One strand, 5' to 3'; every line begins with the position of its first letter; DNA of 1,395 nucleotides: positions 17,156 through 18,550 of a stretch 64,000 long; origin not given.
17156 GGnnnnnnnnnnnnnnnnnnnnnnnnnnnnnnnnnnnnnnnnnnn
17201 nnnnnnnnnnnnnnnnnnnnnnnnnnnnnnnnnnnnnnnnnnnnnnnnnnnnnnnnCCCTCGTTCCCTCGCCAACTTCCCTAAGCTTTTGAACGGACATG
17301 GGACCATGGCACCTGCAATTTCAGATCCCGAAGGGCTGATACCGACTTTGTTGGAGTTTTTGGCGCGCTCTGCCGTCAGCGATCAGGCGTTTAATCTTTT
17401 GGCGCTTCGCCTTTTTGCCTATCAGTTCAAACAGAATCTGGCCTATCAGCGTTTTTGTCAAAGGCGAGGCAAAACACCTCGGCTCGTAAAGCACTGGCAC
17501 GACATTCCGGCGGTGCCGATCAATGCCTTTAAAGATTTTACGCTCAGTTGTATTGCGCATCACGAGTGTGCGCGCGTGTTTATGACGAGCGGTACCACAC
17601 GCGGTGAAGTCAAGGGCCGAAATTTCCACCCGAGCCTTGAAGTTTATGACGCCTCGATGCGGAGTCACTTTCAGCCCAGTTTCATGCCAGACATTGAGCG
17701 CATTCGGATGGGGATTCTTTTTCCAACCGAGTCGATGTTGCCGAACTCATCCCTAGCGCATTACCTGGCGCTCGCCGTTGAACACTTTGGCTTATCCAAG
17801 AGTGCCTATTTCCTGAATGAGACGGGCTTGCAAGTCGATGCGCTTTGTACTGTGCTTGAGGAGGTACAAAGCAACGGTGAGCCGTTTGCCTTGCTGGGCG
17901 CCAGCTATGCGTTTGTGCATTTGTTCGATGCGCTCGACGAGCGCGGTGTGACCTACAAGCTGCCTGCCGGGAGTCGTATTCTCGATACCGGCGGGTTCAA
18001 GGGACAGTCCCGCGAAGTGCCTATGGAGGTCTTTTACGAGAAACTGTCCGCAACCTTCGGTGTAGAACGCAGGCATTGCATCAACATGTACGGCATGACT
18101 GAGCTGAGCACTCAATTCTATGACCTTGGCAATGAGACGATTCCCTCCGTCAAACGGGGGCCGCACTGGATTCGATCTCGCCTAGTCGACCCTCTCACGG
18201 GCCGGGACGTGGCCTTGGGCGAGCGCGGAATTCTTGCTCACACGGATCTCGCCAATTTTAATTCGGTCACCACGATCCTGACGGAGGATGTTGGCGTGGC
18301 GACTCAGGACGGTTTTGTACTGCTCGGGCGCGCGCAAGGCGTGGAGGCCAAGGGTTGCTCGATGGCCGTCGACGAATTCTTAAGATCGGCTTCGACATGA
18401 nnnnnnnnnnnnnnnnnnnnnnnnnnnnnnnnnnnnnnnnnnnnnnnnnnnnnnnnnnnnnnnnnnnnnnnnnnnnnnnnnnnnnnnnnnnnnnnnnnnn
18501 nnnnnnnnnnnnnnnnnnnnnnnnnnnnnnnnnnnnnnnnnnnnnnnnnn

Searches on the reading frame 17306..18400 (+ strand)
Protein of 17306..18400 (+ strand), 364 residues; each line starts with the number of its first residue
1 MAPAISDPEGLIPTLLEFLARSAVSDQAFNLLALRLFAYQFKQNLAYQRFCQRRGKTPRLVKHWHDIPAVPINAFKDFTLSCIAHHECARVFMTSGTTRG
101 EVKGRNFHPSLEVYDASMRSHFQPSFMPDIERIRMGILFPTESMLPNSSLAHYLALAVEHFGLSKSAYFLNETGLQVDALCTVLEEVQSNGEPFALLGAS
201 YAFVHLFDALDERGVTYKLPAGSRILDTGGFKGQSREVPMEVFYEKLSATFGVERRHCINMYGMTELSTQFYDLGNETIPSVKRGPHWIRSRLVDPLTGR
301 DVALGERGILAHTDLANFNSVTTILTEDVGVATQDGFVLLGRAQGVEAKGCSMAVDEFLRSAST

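Call 6: search_protein_families(library=pfam, proteins=[window:17306-18400:+])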
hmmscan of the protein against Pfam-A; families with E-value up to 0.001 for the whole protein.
window:17306-18400:+ (364 aa): 2 families
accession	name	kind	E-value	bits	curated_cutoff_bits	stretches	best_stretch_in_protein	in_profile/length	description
PF04443.18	LuxE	-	5.3e-20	72.1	24.9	1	29-357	38-388/391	Acyl-protein synthetase, LuxE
PF00501.34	AMP-binding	-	6.6e-05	22.3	29.9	1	242-310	301-372/384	AMP-binding enzyme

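Call 7: search_protein_families(library=ncbifam, proteins=[window:17306-18400:+])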
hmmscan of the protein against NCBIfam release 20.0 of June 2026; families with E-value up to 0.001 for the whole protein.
window:17306-18400:+ (364 aa): 1 family
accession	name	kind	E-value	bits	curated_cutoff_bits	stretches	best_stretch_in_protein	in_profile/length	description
NF052244.1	LCFA_lig_LuxE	equivalog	9.3e-19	67.6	550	1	34-333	38-331/367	long-chain-fatty-acid--protein ligase LuxE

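Call 10: find_homologous_proteins(query=window:17306-18400:+, max_evalue=1e-10)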
Query window:17306-18400:+ (364 aa): 2561 proteins with E <= 1e-10 among 6091 candidates; the best 120 are listed.
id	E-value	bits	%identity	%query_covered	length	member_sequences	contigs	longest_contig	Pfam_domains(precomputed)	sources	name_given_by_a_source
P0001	2.4e-244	828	100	100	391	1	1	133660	PF04443.18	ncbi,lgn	-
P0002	8.0e-207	704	85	100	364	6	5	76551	PF04443.18,PF00501.35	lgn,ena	-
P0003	6.7e-202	688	84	100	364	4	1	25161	PF04443.18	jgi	jgi:hypothetical protein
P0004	2.8e-189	647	79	100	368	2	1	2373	PF04443.18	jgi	jgi:hypothetical protein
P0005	4.2e-174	597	72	97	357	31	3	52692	PF04443.18,PF00501.35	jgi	jgi:acyl-CoA synthetase (AMP-forming)/AMP-acid ligase II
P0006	2.4e-173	594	73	96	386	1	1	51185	PF04443.18,PF00501.35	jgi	jgi:Acyl-protein synthetase, LuxE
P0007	2.9e-173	594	72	97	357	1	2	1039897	PF04443.18,PF00501.35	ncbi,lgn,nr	nr:long-chain fatty acid--CoA ligase [uncultured Limnohabitans sp.]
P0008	4.1e-173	593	71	98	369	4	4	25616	PF04443.18,PF00501.35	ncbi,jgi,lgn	jgi:phenylacetate-coenzyme A ligase PaaK-like adenylate-forming protein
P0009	1.0e-172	592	72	97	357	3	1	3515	PF04443.18,PF00501.35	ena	-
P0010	1.5e-172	592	72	97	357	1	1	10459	PF04443.18,PF00501.35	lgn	-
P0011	2.4e-172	591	72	97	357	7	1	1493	PF04443.18,PF00501.35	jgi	jgi:phenylacetate-coenzyme A ligase PaaK-like adenylate-forming protein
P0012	3.6e-172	590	72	97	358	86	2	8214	PF04443.18,PF00501.35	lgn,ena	-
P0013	5.5e-172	590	71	98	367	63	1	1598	PF04443.18,PF00501.35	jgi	-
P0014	1.4e-171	588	72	97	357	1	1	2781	PF04443.18,PF00501.35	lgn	-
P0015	1.9e-171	588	71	97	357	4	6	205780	PF04443.18,PF00501.35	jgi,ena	jgi:phenylacetate-coenzyme A ligase PaaK-like adenylate-forming protein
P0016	1.9e-171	588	70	99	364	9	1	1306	PF04443.18,PF00501.35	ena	-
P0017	5.2e-171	587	73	95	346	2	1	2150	PF04443.18,PF00501.35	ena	-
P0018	9.9e-171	586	72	97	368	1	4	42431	PF04443.18,PF00501.35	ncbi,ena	-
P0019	1.3e-170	585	70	99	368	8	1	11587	PF04443.18,PF00501.35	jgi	jgi:hypothetical protein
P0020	2.1e-170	585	71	97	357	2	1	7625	PF04443.18,PF00501.35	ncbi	-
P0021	2.9e-170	584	69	99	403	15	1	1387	PF04443.18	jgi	jgi:hypothetical protein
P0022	3.6e-170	584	72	97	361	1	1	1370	PF04443.18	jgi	jgi:Acyl-protein synthetase, LuxE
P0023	4.7e-170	583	71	97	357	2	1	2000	PF04443.18,PF00501.35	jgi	jgi:hypothetical protein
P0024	6.5e-170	583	71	97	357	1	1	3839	PF04443.18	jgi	jgi:acyl-CoA synthetase (AMP-forming)/AMP-acid ligase II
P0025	8.0e-170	583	69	100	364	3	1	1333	PF04443.18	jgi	jgi:phenylacetate-coenzyme A ligase PaaK-like adenylate-forming protein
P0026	1.0e-169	582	70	97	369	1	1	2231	PF04443.18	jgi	jgi:phenylacetate-coenzyme A ligase PaaK-like adenylate-forming protein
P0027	1.1e-169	582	71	97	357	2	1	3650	PF04443.18,PF00501.35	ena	-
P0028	1.6e-169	582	71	97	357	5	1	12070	PF04443.18,PF00501.35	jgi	jgi:hypothetical protein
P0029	1.6e-169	582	71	97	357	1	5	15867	PF04443.18,PF00501.35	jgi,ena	-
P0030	1.8e-169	582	71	97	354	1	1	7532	PF04443.18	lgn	-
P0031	2.3e-169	581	71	96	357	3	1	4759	PF04443.18,PF00501.35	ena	-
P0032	2.6e-169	581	70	98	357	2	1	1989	PF04443.18,PF00501.35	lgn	-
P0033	2.9e-169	581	71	97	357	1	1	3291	PF04443.18,PF00501.35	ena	-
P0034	3.3e-169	581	69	99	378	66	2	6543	PF04443.18,PF00501.35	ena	-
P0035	3.8e-169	580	70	97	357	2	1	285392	PF04443.18,PF00501.35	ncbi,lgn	ncbi:AFD_class_I domain containing protein [Burkholderiaceae bacterium]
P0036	4.3e-169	580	70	97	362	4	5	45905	PF04443.18,PF00501.35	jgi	-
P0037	5.4e-169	580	71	97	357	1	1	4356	PF04443.18,PF00501.35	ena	-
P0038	5.9e-169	580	70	97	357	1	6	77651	PF04443.18,PF00501.35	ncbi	-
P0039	6.0e-169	580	70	99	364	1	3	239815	PF04443.18,PF00501.35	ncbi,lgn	-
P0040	6.1e-169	580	71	97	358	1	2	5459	PF04443.18,PF00501.35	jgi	-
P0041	7.5e-169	579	70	99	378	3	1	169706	PF04443.18,PF00501.35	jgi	jgi:hypothetical protein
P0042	8.1e-169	579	71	97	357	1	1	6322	PF04443.18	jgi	-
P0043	1.0e-168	579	70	98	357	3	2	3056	PF04443.18,PF00501.35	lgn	-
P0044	1.0e-168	579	70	97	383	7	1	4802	PF04443.18,PF00501.35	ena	-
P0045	1.2e-168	579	69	99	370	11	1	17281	PF04443.18,PF00501.35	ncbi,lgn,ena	-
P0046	1.2e-168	579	71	96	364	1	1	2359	PF04443.18,PF00501.35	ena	-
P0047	1.4e-168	579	70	97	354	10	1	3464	PF04443.18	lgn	-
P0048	1.7e-168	578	71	96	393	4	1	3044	PF04443.18,PF00501.35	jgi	-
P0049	2.1e-168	578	69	100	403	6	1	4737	PF04443.18,PF00501.35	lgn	-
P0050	2.4e-168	578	70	97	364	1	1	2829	PF04443.18,PF00501.35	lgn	-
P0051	2.5e-168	578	71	95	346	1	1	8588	PF04443.18,PF00501.35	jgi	jgi:phenylacetate-coenzyme A ligase PaaK-like adenylate-forming protein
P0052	3.7e-168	577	70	98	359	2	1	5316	PF04443.18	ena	-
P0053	3.8e-168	577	70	97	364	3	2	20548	PF04443.18,PF00501.35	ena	-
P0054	5.5e-168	577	70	97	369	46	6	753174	PF04443.18,PF00501.35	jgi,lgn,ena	-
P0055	6.6e-168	576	71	95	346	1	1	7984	PF04443.18,PF00501.35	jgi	jgi:phenylacetate-coenzyme A ligase PaaK-like adenylate-forming protein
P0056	6.9e-168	576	70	99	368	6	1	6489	PF04443.18,PF00501.35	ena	-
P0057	1.3e-167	575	69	99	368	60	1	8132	PF04443.18,PF00501.35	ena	-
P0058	1.3e-167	575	68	99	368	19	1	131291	PF04443.18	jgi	jgi:hypothetical protein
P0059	1.3e-167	575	71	96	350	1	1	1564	PF04443.18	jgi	jgi:hypothetical protein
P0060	1.4e-167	575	68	99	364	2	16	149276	PF04443.18,PF00501.35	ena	-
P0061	1.7e-167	575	70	97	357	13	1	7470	PF04443.18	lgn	-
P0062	1.8e-167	575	70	96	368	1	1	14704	PF04443.18,PF00501.35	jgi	jgi:hypothetical protein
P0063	2.5e-167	574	68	99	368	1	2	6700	PF04443.18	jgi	jgi:hypothetical protein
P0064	2.6e-167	574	70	98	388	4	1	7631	PF04443.18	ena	-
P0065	3.7e-167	574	70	96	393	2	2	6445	PF04443.18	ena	-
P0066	4.0e-167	574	70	97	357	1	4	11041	PF04443.18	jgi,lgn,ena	jgi:phenylacetate-coenzyme A ligase PaaK-like adenylate-forming protein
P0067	5.3e-167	573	68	99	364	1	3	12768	PF04443.18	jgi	jgi:hypothetical protein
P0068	6.3e-167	573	69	97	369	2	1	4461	PF04443.18,PF00501.35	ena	-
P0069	6.8e-167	573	70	99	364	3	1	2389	PF04443.18,PF00501.35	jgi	jgi:hypothetical protein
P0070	7.3e-167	573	71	97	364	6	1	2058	PF04443.18,PF00501.35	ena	-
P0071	1.7e-166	572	69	99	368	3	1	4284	PF04443.18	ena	-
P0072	2.1e-166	571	71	95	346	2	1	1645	PF04443.18,PF00501.35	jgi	jgi:phenylacetate-coenzyme A ligase PaaK-like adenylate-forming protein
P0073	2.2e-166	571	68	99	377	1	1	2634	PF04443.18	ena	-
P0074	2.7e-166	571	66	99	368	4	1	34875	PF04443.18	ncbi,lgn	-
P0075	4.3e-166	570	68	99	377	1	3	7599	PF04443.18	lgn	-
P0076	4.9e-166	570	70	96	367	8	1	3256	PF04443.18,PF00501.35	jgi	-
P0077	5.1e-166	570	67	99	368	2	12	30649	PF04443.18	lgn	-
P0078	5.9e-166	570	67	99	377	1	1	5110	PF04443.18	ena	-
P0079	7.0e-166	570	68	99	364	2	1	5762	PF04443.18,PF00501.35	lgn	-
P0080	1.0e-165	569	69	97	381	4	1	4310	PF04443.18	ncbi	-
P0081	2.0e-165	568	68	97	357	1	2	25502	PF04443.18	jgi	jgi:phenylacetate-coenzyme A ligase PaaK-like adenylate-forming protein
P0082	2.9e-165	568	69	97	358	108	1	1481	PF04443.18,PF00501.35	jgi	-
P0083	4.6e-165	567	69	97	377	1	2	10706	PF04443.18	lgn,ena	-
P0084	4.9e-165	567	66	100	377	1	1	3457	PF04443.18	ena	-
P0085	5.4e-165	567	66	99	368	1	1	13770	PF04443.18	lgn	-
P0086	5.7e-165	567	69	97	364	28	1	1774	PF04443.18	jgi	jgi:Acyl-protein synthetase, LuxE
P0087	7.1e-165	566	66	100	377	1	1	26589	PF04443.18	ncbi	-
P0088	7.8e-165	566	67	99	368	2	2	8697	PF04443.18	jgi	jgi:hypothetical protein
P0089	8.0e-165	566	66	99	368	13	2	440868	PF04443.18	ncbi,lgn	-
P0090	8.4e-165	566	68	98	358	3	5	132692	PF04443.18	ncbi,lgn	-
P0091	8.8e-165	566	69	97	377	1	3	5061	PF04443.18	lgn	-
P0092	8.9e-165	566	67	99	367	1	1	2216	PF04443.18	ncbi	-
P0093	1.3e-164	565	67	99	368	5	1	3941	PF04443.18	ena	-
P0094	1.3e-164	565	66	99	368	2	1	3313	PF04443.18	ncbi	-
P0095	1.5e-164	565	67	98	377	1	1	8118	PF04443.18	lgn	-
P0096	1.5e-164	565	68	98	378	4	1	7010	PF04443.18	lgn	-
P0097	1.7e-164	565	68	97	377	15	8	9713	PF04443.18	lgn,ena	-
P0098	2.1e-164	565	70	96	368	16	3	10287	PF04443.18,PF00501.35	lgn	-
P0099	2.1e-164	565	69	97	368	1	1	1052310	PF04443.18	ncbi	ncbi:MAG: long-chain fatty acid--CoA ligase [Pseudomonadota bacterium]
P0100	2.3e-164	565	69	97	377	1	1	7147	PF04443.18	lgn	-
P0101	2.3e-164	565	67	99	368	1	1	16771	PF04443.18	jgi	jgi:hypothetical protein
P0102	2.3e-164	565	68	97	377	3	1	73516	PF04443.18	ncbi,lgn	-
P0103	2.5e-164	565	67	99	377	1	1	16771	PF04443.18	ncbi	-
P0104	2.7e-164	564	68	97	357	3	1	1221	PF04443.18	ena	-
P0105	2.8e-164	564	67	97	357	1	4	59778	PF04443.18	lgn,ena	-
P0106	3.0e-164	564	67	99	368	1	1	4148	PF04443.18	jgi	-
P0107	3.2e-164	564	68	97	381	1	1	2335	PF04443.18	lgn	-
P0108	4.1e-164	564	70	98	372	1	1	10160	PF04443.18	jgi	jgi:hypothetical protein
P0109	4.3e-164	564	69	97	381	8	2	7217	PF04443.18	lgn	-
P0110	7.7e-164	563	67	99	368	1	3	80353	PF04443.18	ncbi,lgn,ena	-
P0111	7.8e-164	563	67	100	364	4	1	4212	PF04443.18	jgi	jgi:Acyl-protein synthetase, LuxE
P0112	1.1e-163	562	67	99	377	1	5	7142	PF04443.18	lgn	-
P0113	1.4e-163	562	67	99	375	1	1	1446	PF04443.18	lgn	-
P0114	1.8e-163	562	68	98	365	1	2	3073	PF04443.18,PF00501.35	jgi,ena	jgi:hypothetical protein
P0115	2.3e-163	561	70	96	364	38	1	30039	PF04443.18,PF00501.35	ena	-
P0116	2.6e-163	561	68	100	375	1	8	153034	PF04443.18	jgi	-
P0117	2.6e-163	561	69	97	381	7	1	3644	PF04443.18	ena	-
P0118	2.7e-163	561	68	97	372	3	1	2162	PF04443.18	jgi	jgi:hypothetical protein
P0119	4.5e-163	560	67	99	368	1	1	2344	PF04443.18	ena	-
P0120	5.8e-163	560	70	95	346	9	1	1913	PF04443.18,PF00501.35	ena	-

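Call 12: find_related_loci(query=A1, collection=genome_contigs, flank=10000)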
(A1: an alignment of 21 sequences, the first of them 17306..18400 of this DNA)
Query A1 (364 aa) in genome_contigs; peptide patterns used: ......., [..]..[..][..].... (x = any residue, [..] = any of these).
599 stretches matched a pattern (row limit reached: there are more); 372 encode a relative of the query (tblastn E <= 1e-3); the best 80 are kept; 80 distinct loci.
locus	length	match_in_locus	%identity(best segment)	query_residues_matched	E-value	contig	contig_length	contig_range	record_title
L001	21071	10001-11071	85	1-357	0e+0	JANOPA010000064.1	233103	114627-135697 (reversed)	MAG: Betaproteobacteria bacterium isolate VAR_43_concoct_312 VAR_43_k141_2014639, whole genome shotgun sequence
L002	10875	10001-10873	89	1-291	3e-176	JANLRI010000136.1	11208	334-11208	MAG: Betaproteobacteria bacterium isolate OTE_38_concoct_169_sub OTE_38_k141_4830101, whole genome shotgun sequence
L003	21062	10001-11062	71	9-362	3e-175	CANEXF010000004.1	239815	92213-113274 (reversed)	MAG: Comamonadaceae bacterium isolate Jr-03apr18-37 genome assembly, contig: Jr-03apr18-C20-p2, whole genome shotgun seq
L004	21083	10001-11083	70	3-363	2e-175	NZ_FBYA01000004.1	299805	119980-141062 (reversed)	Limnohabitans sp. Rim47 isolate DNA_1, whole genome shotgun sequence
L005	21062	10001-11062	69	9-362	6e-175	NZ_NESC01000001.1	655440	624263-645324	Limnohabitans sp. Jir72 LimC-Jir72-C1, whole genome shotgun sequence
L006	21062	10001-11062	70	9-362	6e-175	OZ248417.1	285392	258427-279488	Burkholderiaceae bacterium isolate MaE-M4 genome assembly, chromosome: MaE-M4-c4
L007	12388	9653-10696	72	15-362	6e-175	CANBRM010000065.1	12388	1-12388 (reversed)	MAG: Comamonadaceae bacterium isolate JR-DAM-100519-120 genome assembly, contig: JR-DAM-100519-C7406, whole genome shotg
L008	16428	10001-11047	70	11-359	2e-173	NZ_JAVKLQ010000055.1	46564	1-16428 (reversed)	MAG: Limnohabitans sp. isolate AaM_T123_6 k141_18913, whole genome shotgun sequence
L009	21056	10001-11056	69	11-362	2e-171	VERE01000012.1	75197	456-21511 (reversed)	MAG: Limnohabitans sp. isolate ZLKRG32 NODE_189_length_75197_cov_5.613121, whole genome shotgun sequence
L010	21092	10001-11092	66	1-364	4e-171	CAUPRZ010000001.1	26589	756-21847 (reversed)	MAG: uncultured Hylemonella sp. isolate m16-metabat.2 genome assembly, contig: m16-c182, whole genome shotgun sequence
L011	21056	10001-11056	68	11-362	3e-170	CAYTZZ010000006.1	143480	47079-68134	MAG TPA_asm: uncultured Bordetella sp. isolate SRP292972_co3_62 genome assembly, contig: NODE_156_length_143480_cov_12.3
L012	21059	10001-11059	69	10-362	3e-170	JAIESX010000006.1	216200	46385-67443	MAG: Burkholderiaceae bacterium isolate co.spades.METABAT.2.5kb_115 c_000000445137, whole genome shotgun sequence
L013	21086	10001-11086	66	3-364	2e-170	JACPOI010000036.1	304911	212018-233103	MAG: Burkholderiales bacterium isolate NC_groundwater_597_Pr5_B-0.1um_65_17 alan_book_18_scaffold_285683, whole genome s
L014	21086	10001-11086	66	3-364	4e-170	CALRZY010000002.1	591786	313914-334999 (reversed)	MAG: Curvibacter sp. AEP1-3 isolate JJ-MO2A5-297-2-mx-bin684 genome assembly, contig: JJ-MO2A5-297-C2, whole genome shot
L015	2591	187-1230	70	15-362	3e-180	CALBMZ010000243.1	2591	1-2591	MAG TPA_asm: uncultured Alcaligenaceae bacterium isolate ERR2206780_bin.99_CONCOCT_v1.1_MAG genome assembly, contig: ERZ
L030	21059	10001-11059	65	11-363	2e-157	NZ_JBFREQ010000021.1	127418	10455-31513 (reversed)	Variovorax sp. M-6 SCAFFOLD_20, whole genome shotgun sequence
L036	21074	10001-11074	63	3-362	1e-155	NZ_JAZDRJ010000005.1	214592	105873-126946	Achromobacter sp. F4_2707 F4_2707_5_length_214592_cov_14.656695, whole genome shotgun sequence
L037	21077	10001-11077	63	2-362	9e-155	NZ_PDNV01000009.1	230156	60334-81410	Pollutimonas nitritireducens strain JR1/69-2-13 NODE_9_length_230156_cov_31.632, whole genome shotgun sequence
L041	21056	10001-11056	63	11-362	7e-154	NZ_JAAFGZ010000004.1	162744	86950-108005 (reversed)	MAG: Polaromonas sp. isolate Bin2_6 scaffold_25, whole genome shotgun sequence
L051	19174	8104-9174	59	5-362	1e-151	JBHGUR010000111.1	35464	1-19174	MAG: Ectobacillus sp. isolate bin.003_AW k141_77953, whole genome shotgun sequence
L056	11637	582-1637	61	11-363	2e-151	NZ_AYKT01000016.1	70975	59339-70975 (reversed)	Geobacillus thermodenitrificans subsp. thermodenitrificans DSM 465 contig19, whole genome shotgun sequence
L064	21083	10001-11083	60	2-362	3e-150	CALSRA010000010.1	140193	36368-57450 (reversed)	MAG: uncultured Alphaproteobacteria bacterium isolate L_MB362 genome assembly, contig: contig_26470_L_MB362, whole genom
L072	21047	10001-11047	63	15-363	1e-149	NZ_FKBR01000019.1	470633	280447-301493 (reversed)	Bordetella trematum strain LMG 13506, whole genome shotgun sequence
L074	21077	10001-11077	63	3-362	2e-149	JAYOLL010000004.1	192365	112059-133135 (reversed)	MAG: Rhodospirillales bacterium isolate 139571_S172_metabat_bins_sspec.tsv.033 NODE_17_length_192365_cov_10.695372, whol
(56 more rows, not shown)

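Call 31: search_protein_families(library=ncbifam, proteins=[L004:8680-9981:+], max_evalue=0.00001)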
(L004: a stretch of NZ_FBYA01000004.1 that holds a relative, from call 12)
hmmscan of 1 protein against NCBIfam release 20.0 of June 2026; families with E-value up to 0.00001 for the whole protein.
L004:8680-9981:+ (433 aa): 3 families
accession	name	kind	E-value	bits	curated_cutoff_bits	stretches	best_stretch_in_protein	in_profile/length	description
TIGR02358.1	thia_cytX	hypoth_equivalog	6.6e-71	239.5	309.85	1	37-428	2-385/386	putative hydroxymethylpyrimidine transporter CytX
TIGR00800.1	ncs1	subfamily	8.9e-28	97.2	353.1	1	23-367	4-381/447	NCS1 family nucleobase:cation symporter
NF008241.0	PRK11017.1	equivalog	3e-12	46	326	1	51-409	36-385/416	cytosine permease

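Call 36: search_solved_structures(query=window:17306-18400:+, max_evalue=0.01, show_alignments=1)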
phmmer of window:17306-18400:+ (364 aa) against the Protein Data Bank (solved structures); distinct sequences matched with E-value up to 0.01: 1.
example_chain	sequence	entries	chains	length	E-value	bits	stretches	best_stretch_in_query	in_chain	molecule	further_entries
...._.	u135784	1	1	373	1.6e-17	66.9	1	30-332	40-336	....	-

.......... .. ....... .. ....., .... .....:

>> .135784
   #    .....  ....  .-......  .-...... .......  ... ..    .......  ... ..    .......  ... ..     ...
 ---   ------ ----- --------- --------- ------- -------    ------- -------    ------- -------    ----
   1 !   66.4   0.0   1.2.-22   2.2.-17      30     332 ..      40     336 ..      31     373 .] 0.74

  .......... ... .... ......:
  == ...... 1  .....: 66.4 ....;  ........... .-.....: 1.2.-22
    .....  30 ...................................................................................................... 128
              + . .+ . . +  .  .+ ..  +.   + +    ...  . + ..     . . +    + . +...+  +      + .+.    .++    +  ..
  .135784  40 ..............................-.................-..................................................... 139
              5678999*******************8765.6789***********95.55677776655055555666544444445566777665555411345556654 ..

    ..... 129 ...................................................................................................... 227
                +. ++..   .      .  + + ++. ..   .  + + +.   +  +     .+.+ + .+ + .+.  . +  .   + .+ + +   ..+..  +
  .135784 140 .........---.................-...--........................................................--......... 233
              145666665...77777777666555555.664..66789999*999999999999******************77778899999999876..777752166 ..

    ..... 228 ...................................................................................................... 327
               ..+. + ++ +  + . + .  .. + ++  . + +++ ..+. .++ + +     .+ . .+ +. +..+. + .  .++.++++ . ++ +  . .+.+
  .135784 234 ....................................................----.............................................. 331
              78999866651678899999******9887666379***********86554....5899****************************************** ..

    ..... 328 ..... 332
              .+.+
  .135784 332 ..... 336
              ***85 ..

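Call 38: find_homologous_proteins(query=L056:5657-6421:+, max_evalue=1e-20)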
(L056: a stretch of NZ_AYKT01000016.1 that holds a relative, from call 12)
Query L056:5657-6421:+ (255 aa): 7168 proteins with E <= 1e-20 among 8000 candidates; the best 120 are listed.
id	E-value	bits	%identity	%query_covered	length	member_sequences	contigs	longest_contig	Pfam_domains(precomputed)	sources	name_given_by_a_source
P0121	4.9e-164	562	100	100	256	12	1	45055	PF08659.17,PF13561.13,PF23441.1,PF00106.32,PF01370.28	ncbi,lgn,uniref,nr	ncbi:3-oxoacyl-ACP reductase [Geobacillus thermodenitrificans]|uniref:3-oxoacyl-ACP reductase n=1 Ta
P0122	6.9e-137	473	79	99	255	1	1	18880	PF08659.17,PF13561.13,PF00106.32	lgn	-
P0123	3.1e-135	467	79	99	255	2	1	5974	PF08659.17,PF13561.13,PF23441.1,PF00106.32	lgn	-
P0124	1.9e-134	465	79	99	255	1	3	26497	PF08659.17,PF13561.13,PF00106.32,PF01370.28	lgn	-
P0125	2.7e-134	464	79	99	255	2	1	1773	PF08659.17,PF13561.13,PF00106.32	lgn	-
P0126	3.3e-134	464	78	100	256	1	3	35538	PF08659.17,PF13561.13,PF23441.1,PF00106.32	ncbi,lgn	ncbi:MAG: 3-oxoacyl-ACP reductase [Ectobacillus sp.]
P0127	3.6e-134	464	79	99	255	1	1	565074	PF08659.17,PF13561.13,PF00106.32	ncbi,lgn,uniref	ncbi:SDR family oxidoreductase [Niallia oryzisoli]|uniref:SDR family oxidoreductase n=1 Tax=Niallia 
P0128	3.6e-134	464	79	99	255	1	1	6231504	PF08659.17,PF13561.13,PF00106.32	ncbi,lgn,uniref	ncbi:SDR family oxidoreductase [Niallia oryzisoli]|uniref:SDR family oxidoreductase n=1 Tax=Niallia 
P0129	3.6e-134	464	79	99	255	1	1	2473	PF08659.17,PF13561.13,PF00106.32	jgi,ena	-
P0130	4.1e-134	464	78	99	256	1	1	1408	PF08659.17,PF13561.13,PF23441.1,PF00106.32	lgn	-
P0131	6.8e-134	463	79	99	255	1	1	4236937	PF08659.17,PF13561.13,PF00106.32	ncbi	ncbi:3-oxoacyl-ACP reductase [Schinkia sp. CFF1]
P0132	1.1e-133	462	77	99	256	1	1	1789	PF08659.17,PF13561.13,PF23441.1,PF00106.32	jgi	jgi:3-oxoacyl-[acyl-carrier protein] reductase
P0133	1.2e-133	462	77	100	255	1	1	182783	PF13561.13,PF00106.32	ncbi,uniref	ncbi:3-oxoacyl-ACP reductase (plasmid) [Priestia megaterium]|uniref:3-oxoacyl-ACP reductase n=1 Tax=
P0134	1.3e-133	462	79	99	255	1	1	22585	PF08659.17,PF13561.13,PF00106.32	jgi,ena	-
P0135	3.2e-133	461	79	99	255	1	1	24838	PF08659.17,PF13561.13,PF00106.32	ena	-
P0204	7.2e-129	447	74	100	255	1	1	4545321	PF08659.17,PF13561.13,PF23441.1,PF00106.32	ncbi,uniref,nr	ncbi:SDR family oxidoreductase [Peribacillus asahii]|uniref:SDR family oxidoreductase n=1 Tax=Periba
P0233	6.7e-128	443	75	99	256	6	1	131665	PF13561.13,PF00106.32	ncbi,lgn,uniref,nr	ncbi:SDR family oxidoreductase [Desulforamulus aeronauticus]|uniref:3-oxoacyl-[acyl-carrier protein]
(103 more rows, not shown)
